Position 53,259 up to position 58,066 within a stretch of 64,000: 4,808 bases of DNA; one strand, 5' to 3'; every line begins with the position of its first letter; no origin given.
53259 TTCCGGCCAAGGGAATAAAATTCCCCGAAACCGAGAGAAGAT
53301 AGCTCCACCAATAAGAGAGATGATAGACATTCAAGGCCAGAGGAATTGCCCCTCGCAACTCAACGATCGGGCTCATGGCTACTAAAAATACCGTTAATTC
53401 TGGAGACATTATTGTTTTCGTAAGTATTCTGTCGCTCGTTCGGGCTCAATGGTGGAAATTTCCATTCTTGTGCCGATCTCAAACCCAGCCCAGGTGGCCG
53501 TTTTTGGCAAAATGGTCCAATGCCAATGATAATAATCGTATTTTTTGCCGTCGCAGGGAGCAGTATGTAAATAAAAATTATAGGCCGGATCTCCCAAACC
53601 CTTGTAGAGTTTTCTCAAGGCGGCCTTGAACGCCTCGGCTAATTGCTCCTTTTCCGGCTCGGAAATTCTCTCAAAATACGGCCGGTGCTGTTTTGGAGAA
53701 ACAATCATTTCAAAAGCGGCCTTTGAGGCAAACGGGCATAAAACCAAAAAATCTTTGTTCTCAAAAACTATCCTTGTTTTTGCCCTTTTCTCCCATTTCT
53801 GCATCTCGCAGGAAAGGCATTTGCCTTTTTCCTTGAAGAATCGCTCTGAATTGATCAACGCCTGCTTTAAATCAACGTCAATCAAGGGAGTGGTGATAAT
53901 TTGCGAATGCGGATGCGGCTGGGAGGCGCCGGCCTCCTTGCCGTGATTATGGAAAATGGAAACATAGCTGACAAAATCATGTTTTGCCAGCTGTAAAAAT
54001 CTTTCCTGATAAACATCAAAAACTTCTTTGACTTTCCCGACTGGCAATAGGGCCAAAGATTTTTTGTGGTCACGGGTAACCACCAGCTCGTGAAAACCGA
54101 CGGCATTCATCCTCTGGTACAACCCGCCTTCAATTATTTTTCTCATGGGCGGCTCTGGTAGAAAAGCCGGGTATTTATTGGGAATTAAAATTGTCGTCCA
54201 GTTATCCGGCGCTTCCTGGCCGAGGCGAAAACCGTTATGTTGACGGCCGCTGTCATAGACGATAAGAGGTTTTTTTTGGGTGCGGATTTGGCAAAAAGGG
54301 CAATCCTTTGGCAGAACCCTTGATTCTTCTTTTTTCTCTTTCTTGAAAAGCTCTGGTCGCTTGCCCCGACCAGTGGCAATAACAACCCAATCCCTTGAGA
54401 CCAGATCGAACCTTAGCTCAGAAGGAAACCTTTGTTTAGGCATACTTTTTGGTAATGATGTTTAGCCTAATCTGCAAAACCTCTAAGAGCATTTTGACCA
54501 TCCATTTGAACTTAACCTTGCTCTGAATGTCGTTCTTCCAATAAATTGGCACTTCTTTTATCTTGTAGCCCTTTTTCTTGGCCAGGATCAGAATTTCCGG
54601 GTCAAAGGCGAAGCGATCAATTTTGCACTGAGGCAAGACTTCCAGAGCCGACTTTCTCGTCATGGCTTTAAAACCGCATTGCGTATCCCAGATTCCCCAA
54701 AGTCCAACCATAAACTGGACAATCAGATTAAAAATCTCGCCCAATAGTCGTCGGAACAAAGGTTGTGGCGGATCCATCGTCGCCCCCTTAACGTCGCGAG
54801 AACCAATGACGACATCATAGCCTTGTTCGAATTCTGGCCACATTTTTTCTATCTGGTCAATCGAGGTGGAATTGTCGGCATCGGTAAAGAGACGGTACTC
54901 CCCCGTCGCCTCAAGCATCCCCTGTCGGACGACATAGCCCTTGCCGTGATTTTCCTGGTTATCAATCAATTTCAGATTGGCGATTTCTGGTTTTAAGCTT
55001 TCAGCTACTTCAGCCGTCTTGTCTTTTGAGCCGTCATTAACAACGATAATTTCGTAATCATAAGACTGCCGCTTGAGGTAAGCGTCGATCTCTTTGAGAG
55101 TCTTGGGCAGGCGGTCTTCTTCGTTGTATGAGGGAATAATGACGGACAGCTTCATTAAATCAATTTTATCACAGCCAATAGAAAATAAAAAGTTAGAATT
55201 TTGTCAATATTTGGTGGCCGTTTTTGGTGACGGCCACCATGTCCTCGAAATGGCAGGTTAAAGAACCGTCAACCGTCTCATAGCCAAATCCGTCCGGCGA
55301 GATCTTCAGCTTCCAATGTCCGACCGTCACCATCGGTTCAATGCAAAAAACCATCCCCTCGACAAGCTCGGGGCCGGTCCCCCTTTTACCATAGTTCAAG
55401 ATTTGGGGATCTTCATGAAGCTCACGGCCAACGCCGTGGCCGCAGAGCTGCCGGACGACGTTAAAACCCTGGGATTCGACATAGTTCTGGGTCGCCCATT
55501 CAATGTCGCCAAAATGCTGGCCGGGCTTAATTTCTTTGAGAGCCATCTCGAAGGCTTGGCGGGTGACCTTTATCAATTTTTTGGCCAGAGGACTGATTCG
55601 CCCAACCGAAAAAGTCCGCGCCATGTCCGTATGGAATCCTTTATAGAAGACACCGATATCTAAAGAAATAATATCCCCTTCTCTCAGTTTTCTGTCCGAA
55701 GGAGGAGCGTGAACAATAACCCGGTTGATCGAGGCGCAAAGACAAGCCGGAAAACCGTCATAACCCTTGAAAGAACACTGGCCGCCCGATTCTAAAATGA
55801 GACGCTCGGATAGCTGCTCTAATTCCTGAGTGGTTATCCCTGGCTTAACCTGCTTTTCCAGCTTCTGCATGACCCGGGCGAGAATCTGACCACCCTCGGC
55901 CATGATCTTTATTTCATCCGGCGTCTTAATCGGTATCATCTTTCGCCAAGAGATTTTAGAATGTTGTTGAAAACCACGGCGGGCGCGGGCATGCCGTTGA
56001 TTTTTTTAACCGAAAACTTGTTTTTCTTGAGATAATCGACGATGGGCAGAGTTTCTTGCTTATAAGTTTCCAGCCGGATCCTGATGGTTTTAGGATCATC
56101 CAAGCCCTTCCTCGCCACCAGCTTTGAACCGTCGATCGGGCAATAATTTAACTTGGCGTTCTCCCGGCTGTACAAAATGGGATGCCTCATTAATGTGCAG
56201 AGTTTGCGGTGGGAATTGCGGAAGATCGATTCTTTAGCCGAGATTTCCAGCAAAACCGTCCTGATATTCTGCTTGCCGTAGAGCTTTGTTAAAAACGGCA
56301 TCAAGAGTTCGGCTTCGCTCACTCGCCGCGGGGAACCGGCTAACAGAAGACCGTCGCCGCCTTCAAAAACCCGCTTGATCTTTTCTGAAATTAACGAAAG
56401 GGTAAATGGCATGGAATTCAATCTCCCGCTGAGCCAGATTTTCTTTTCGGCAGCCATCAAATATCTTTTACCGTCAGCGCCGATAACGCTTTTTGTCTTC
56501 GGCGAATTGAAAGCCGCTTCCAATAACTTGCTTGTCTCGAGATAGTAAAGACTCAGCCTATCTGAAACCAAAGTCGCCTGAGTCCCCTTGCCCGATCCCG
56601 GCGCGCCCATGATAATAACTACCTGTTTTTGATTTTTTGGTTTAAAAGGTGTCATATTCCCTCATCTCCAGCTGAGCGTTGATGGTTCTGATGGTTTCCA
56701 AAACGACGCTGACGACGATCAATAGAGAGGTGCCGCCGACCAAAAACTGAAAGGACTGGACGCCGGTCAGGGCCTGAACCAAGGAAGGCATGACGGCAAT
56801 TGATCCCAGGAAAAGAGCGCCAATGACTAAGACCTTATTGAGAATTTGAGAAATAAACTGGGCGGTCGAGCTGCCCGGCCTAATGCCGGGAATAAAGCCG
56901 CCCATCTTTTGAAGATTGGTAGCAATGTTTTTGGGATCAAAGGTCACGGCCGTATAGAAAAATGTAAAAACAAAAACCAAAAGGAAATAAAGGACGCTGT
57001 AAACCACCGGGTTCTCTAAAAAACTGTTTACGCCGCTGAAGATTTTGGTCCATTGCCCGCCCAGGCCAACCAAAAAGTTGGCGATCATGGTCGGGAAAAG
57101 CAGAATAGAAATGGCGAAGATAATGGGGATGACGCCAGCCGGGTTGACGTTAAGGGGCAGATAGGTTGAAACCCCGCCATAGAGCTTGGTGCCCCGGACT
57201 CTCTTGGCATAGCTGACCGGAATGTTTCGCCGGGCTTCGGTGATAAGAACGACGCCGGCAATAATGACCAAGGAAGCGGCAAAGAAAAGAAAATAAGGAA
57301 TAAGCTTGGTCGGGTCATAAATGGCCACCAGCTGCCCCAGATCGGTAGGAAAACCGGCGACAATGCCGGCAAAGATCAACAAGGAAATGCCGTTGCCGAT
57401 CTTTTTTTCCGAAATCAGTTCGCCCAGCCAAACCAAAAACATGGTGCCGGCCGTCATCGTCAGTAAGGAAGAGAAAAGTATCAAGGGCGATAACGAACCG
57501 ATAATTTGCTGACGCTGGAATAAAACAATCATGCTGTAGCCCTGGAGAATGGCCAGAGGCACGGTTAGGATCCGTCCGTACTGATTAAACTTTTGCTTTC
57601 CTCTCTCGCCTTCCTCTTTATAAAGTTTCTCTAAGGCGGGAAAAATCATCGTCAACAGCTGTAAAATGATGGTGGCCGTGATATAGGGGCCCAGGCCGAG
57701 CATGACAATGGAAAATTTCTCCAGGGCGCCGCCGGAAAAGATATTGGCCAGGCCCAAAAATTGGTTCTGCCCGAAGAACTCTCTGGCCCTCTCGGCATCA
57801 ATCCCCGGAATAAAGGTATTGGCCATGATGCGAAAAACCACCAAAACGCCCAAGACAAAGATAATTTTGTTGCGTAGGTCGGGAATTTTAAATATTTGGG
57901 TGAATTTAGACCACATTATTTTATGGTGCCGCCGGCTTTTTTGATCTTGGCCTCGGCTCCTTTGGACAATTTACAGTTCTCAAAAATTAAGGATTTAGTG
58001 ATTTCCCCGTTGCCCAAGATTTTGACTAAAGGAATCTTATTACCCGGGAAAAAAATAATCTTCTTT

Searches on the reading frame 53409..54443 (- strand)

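Call 34: search_protein_families(library=pfam, max_evalue=0.00001, proteins=[window:53409-54443:-])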
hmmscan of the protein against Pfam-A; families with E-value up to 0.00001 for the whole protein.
window:53409-54443:- (344 aa): 5 families
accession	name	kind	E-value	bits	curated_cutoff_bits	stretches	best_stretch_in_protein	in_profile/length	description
PF01087.27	GalP_UDP_transf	-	4.7e-13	50.4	22.1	1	8-185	12-180/184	Galactose-1-phosphate uridyl transferase, N-terminal domain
PF02744.22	GalP_UDP_tr_C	-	7.7e-09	35.9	29.2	1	200-325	6-134/165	Galactose-1-phosphate uridyl transferase, C-terminal domain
PF19327.4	Ap4A_phos_N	-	3.8e-07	30.2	23.1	1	110-190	96-165/177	Ap4A phosphorylase N-terminal domain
PF16268.10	DUF4921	-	1.6e-06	27.8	28.5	0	154-338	217-390/425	Domain of unknown function (DUF4921)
PF01230.28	HIT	-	2.2e-06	28.7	21.5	0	220-308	3-91/98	HIT domain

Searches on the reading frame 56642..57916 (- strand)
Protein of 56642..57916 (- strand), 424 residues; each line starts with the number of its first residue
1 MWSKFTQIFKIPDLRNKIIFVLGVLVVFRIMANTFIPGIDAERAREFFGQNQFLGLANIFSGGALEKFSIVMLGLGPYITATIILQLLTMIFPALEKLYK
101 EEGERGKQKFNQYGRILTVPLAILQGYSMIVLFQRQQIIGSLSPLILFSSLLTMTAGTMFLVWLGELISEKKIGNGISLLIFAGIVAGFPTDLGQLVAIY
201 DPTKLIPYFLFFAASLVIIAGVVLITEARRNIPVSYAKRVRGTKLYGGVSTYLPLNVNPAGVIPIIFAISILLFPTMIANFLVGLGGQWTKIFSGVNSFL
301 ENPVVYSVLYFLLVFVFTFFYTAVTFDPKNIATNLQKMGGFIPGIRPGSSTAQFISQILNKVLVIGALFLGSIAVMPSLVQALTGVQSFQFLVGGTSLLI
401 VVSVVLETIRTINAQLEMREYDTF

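Call 34: search_protein_families(library=pfam, max_evalue=0.00001, proteins=[window:56642-57916:-])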
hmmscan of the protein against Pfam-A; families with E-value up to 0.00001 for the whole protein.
window:56642-57916:- (424 aa): 1 family
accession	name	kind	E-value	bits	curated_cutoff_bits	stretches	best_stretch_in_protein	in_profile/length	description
PF00344.25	SecY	-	7.7e-102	341.2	32.2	1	69-409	1-306/306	SecY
